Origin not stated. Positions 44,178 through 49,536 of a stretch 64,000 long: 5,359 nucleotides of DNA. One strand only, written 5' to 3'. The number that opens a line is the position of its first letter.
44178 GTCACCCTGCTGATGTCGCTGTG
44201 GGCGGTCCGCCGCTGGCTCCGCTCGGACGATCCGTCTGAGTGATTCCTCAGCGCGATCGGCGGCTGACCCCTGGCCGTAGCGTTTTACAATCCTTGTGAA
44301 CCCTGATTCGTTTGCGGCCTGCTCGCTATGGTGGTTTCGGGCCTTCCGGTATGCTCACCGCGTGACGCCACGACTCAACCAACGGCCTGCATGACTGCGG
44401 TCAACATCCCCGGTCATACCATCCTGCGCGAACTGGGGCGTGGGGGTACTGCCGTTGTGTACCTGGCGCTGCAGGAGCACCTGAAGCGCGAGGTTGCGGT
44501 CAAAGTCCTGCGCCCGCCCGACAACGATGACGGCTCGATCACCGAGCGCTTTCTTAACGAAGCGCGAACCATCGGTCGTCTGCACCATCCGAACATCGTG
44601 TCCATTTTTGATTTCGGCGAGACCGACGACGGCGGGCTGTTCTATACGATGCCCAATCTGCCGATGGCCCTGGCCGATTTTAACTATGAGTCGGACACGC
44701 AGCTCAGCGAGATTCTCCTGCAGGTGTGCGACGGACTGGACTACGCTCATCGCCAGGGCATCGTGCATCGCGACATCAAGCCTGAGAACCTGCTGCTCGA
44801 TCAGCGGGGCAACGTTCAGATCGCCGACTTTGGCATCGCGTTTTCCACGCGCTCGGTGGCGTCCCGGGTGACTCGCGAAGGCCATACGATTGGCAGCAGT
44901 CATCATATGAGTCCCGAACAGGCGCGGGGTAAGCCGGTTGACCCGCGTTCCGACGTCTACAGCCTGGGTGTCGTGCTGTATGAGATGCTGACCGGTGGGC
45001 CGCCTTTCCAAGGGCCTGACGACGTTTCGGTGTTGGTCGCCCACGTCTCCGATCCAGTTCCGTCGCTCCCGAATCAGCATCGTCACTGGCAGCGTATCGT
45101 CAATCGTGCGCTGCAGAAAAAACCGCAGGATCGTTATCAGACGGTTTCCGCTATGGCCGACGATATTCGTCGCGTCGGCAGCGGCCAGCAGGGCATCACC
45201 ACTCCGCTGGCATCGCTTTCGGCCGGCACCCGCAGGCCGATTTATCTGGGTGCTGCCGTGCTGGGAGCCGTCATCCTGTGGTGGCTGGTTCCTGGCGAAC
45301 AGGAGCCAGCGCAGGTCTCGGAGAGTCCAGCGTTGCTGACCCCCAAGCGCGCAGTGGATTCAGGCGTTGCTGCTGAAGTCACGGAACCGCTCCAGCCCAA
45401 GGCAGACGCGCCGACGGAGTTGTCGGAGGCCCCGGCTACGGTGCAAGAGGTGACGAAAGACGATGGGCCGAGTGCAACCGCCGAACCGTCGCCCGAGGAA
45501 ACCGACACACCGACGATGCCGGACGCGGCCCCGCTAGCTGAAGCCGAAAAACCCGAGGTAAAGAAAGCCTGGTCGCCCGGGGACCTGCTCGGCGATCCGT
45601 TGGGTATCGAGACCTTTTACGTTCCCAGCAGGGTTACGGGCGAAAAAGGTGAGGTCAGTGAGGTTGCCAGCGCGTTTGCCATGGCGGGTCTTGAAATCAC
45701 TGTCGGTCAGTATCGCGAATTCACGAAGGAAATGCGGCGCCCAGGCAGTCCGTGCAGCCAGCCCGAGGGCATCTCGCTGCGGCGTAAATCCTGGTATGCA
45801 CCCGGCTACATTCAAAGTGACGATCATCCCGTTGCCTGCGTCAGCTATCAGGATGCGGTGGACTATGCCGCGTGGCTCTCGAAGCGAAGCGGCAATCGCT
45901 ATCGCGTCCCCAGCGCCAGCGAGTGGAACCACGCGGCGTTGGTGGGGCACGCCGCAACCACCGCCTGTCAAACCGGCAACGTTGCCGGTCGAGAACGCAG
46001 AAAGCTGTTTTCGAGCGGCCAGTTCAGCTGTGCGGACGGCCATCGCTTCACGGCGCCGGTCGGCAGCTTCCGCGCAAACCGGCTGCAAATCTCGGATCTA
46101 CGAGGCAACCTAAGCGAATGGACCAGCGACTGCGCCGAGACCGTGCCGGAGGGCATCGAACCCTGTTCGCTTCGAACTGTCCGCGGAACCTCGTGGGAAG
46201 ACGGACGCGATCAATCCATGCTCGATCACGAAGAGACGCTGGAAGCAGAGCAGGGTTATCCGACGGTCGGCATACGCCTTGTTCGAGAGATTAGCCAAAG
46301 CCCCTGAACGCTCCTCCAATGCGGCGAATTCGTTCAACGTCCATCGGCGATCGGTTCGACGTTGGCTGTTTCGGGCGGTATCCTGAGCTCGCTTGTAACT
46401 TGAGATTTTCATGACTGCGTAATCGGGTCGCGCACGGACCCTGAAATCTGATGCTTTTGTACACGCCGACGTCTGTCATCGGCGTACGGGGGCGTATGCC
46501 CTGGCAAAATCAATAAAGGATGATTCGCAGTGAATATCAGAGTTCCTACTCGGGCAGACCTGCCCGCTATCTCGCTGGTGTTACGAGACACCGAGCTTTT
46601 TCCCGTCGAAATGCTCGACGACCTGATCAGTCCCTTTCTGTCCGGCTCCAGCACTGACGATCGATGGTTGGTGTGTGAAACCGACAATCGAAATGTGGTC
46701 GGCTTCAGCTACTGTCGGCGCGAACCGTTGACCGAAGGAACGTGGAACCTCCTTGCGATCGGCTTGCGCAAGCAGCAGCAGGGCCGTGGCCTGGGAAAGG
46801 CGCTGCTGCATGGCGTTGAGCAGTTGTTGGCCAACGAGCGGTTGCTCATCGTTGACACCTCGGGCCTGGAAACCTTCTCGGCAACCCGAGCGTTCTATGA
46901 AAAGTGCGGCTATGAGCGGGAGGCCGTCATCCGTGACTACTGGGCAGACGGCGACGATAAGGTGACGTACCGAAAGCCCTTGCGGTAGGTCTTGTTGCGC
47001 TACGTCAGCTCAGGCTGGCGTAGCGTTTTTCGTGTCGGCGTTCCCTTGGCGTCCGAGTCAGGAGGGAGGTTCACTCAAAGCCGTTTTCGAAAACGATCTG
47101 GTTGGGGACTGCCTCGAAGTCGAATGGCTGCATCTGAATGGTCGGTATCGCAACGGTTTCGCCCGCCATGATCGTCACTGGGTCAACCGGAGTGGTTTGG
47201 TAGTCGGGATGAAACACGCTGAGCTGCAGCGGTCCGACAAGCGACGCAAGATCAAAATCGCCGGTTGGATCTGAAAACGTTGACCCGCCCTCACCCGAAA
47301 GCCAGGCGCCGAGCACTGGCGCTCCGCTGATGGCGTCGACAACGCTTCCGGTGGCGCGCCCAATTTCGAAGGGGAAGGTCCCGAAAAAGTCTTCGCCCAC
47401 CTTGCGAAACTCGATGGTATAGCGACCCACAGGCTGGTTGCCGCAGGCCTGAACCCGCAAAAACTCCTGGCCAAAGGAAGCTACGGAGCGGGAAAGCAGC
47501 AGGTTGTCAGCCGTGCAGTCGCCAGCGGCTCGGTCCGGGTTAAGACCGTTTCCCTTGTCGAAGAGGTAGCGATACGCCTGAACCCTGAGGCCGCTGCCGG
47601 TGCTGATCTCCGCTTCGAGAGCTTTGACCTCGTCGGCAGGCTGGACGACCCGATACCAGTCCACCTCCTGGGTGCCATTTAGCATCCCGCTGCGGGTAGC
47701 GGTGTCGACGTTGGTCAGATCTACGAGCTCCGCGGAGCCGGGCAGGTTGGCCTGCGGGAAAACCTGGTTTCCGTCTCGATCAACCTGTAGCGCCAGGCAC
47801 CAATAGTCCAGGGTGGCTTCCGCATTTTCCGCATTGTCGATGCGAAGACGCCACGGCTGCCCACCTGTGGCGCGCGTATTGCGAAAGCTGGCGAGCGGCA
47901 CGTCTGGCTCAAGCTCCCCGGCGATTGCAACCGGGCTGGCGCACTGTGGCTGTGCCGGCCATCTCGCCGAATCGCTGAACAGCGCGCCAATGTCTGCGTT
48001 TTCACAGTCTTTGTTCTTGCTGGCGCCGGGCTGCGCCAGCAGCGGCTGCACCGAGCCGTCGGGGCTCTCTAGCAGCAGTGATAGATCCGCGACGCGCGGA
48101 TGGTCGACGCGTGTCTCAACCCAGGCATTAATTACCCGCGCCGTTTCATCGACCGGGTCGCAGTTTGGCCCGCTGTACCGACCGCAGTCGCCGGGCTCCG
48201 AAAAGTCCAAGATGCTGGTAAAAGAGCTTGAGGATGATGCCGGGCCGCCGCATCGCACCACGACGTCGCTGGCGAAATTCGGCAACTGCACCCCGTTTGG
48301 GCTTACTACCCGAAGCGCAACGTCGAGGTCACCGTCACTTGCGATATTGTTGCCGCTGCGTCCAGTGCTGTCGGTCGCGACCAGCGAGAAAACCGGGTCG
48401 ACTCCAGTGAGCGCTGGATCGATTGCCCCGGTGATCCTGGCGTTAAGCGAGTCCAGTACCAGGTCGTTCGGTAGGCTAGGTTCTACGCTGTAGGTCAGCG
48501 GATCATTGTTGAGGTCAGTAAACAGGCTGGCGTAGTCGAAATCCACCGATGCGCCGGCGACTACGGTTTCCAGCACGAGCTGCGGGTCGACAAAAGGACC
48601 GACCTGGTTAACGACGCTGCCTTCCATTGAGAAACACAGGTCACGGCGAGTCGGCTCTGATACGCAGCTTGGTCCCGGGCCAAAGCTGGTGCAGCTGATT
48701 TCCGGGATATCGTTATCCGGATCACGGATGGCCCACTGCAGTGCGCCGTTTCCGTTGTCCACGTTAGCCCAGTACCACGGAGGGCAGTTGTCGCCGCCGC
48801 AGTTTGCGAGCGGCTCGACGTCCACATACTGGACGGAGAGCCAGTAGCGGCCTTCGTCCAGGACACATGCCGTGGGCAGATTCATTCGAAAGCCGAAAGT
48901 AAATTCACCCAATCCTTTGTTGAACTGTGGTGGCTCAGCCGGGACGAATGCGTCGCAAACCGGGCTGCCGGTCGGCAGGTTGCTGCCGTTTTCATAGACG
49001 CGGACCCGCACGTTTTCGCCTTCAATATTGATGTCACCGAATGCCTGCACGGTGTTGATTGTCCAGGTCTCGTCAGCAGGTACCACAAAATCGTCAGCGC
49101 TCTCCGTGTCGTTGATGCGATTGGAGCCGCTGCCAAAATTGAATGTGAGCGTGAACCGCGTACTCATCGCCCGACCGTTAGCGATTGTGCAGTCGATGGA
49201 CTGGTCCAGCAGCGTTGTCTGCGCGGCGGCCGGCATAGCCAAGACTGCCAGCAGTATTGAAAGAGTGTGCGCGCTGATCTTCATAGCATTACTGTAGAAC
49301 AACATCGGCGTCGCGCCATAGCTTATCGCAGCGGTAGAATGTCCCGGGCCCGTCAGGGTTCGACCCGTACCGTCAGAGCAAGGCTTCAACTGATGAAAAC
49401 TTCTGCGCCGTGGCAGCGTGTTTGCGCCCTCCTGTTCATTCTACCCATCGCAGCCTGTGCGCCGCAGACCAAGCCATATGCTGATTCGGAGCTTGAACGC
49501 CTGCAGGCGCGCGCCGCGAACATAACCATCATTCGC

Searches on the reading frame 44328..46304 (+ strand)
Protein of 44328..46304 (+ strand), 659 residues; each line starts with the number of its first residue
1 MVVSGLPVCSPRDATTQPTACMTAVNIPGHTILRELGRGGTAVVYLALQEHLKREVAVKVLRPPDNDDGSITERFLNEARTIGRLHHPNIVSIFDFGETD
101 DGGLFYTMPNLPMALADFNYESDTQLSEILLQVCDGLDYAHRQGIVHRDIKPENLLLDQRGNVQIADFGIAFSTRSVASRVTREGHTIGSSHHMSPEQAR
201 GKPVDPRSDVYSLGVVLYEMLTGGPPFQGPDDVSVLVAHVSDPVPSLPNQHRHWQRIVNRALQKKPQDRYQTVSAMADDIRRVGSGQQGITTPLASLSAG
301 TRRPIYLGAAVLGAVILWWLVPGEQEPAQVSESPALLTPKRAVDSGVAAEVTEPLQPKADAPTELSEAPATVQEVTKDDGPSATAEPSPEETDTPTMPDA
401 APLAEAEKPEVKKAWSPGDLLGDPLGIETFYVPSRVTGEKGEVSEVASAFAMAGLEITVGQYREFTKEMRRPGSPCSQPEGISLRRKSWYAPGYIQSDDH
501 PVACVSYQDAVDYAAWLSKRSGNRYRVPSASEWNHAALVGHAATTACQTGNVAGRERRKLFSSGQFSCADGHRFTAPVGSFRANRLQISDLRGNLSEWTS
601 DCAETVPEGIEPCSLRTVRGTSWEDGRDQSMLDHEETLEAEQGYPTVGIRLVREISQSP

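Call 24: search_protein_families(library=pfam, proteins=[window:44328-46304:+], max_evalue=0.001)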
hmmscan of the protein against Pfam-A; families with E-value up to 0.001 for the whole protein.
window:44328-46304:+ (659 aa): 4 families
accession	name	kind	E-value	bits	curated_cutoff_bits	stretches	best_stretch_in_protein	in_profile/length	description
PF00069.31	Pkinase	-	1.1e-46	159.8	31.7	1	32-277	3-259/263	Protein kinase domain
PF03781.23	FGE-sulfatase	-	3e-34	119.3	23.3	1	445-653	33-255/255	Sulfatase-modifying factor enzyme 1-like domain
PF07714.23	PK_Tyr_Ser-Thr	-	6.3e-32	111.3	23.1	1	32-271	3-250/258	Protein tyrosine and serine/threonine kinase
PF14531.12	Kinase-like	-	0.00044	20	25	1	131-174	152-195/289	Kinase-like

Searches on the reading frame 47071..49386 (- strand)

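Call 24: search_protein_families(library=pfam, proteins=[window:47071-49386:-], max_evalue=0.001)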
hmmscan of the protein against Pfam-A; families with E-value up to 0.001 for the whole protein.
window:47071-49386:- (771 aa): 2 families
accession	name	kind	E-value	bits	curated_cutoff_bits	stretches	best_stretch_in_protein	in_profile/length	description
PF13620.12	CarboxypepD_reg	-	4.6e-07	30.5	32.3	1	679-752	3-81/82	Carboxypeptidase regulatory-like domain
PF01483.27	P_proprotein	-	4.3e-06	27.2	21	0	423-532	6-85/86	Proprotein convertase P-domain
